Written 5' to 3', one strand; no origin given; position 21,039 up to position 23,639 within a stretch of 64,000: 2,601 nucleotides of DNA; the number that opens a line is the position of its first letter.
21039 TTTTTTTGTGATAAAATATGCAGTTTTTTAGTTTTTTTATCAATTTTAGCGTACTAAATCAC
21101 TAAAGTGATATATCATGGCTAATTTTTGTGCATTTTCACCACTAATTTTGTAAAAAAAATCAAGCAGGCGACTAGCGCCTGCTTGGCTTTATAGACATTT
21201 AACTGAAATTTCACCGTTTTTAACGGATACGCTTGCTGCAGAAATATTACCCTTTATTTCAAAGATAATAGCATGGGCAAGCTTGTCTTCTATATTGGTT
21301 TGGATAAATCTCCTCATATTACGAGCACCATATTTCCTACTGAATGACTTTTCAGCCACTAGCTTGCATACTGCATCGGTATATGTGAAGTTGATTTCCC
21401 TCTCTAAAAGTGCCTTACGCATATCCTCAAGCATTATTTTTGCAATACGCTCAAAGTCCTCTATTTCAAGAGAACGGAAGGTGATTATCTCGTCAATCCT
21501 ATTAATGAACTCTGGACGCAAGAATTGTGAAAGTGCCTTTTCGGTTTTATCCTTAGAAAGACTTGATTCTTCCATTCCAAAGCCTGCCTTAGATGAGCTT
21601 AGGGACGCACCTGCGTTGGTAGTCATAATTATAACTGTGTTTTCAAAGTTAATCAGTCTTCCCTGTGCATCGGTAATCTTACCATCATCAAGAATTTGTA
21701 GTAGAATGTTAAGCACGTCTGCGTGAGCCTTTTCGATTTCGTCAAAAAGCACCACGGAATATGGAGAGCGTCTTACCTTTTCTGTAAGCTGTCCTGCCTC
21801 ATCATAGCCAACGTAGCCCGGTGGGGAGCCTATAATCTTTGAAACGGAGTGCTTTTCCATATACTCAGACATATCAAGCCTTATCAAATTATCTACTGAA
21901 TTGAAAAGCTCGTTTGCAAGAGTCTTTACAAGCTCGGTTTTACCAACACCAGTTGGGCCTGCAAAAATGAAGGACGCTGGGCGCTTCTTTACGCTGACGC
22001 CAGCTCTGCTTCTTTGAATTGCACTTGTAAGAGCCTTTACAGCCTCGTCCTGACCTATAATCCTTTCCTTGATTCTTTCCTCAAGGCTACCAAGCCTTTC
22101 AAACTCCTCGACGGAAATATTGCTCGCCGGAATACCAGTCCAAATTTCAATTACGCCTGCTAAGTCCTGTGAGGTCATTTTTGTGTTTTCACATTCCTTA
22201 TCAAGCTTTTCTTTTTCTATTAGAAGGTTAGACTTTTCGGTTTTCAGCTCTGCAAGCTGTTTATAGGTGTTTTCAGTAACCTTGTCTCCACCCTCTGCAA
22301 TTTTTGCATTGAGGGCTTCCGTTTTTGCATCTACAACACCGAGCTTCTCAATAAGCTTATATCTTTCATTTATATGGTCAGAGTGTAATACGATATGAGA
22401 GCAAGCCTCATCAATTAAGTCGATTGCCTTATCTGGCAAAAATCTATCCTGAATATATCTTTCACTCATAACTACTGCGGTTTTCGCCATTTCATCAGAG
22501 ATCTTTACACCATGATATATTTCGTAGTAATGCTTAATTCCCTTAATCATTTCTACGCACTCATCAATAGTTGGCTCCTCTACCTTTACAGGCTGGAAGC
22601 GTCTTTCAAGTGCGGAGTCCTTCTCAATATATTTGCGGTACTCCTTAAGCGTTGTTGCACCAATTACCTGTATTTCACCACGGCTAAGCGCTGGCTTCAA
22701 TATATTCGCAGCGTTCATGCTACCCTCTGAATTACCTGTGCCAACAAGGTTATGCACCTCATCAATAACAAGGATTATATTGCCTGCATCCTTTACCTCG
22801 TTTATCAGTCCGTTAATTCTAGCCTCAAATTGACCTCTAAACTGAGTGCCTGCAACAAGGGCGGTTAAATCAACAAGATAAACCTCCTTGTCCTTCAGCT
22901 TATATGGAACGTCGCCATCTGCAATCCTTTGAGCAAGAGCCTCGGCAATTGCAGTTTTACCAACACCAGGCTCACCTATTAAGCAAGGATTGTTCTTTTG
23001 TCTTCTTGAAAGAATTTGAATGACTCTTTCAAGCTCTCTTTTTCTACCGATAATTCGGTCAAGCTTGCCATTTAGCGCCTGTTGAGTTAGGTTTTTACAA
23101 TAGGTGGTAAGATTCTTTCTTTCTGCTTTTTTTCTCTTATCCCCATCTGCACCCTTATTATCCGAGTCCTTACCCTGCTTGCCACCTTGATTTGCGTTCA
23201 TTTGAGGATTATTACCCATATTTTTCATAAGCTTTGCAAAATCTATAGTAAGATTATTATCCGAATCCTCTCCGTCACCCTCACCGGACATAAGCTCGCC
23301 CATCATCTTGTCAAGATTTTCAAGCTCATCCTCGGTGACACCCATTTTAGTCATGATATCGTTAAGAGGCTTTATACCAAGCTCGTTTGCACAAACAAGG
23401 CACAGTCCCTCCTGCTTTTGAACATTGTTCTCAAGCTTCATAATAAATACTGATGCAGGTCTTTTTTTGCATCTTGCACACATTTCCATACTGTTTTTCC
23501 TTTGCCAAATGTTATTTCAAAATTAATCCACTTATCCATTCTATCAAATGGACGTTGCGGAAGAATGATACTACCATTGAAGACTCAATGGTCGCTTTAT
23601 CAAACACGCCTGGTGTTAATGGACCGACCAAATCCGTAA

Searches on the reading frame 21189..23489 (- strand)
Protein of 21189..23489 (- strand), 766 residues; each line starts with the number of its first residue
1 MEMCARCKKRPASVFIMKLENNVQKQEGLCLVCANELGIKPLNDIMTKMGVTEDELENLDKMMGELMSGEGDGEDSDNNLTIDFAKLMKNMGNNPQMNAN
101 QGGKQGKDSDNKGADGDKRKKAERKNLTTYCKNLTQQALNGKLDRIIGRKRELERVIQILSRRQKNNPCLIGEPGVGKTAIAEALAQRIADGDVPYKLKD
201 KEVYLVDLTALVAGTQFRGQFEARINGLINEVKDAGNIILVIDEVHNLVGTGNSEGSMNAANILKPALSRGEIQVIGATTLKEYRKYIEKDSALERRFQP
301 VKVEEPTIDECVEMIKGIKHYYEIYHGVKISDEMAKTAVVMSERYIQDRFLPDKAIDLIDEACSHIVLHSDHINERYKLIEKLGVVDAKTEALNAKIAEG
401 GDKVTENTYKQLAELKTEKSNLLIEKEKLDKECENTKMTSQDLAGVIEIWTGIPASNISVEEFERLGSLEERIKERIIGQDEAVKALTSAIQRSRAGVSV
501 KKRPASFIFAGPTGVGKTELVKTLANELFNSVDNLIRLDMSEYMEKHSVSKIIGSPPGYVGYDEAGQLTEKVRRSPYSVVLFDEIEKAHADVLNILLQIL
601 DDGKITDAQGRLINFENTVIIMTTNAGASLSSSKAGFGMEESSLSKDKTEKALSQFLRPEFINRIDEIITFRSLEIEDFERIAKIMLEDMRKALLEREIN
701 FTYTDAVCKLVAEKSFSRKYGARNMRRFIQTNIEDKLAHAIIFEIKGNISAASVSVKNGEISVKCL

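Call 46: search_protein_families(library=pfam, proteins=[window:21189-23489:-], max_evalue=0.000001)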
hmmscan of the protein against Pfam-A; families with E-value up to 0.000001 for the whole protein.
window:21189-23489:- (766 aa): 14 families
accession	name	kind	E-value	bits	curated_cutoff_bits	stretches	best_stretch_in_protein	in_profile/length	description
PF07724.20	AAA_2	-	6e-70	235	27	1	505-668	4-166/166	AAA domain (Cdc48 subfamily)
PF17871.7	AAA_lid_9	-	7.5e-27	93.7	22.8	1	308-395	2-90/104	AAA lid domain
PF00004.35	AAA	-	1e-26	94.4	21.2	2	169-284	2-111/131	ATPase family associated with various cellular activities (AAA)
PF10431.15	ClpB_D2-small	-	1.5e-19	70.2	21.9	1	674-744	1-71/81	C-terminal, D2-small domain, of ClpB protein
PF07728.20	AAA_5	-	6.1e-19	68.8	22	1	507-628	2-125/139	AAA domain (dynein-related subfamily)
PF13401.12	AAA_22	-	3.4e-14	53.7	27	0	164-275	4-118/130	AAA domain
PF13191.12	AAA_16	-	1.4e-12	48.9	32.6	0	146-193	2-52/167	AAA ATPase domain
PF05621.17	TniB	-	7.5e-11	42.3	22.4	1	152-304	22-185/189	Bacterial TniB protein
PF00158.32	Sigma54_activat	-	4.9e-10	39.8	20.2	0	479-625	3-142/168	Sigma-54 interaction domain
PF20720.3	nSTAND3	-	5.4e-08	33.1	27.2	0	154-198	8-51/155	Novel STAND NTPase 3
PF01637.24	ATPase_2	-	6.2e-08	33.2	33.2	0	149-322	4-199/225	ATPase domain predominantly from Archaea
PF06414.18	Zeta_toxin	-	2.4e-07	30.8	22.3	0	499-547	11-58/199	Zeta toxin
PF13173.12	AAA_14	-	3.3e-07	30.8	27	0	508-603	6-88/129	AAA domain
PF04851.21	ResIII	-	5.2e-07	30.1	22.5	0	480-531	8-50/164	Type III restriction enzyme, res subunit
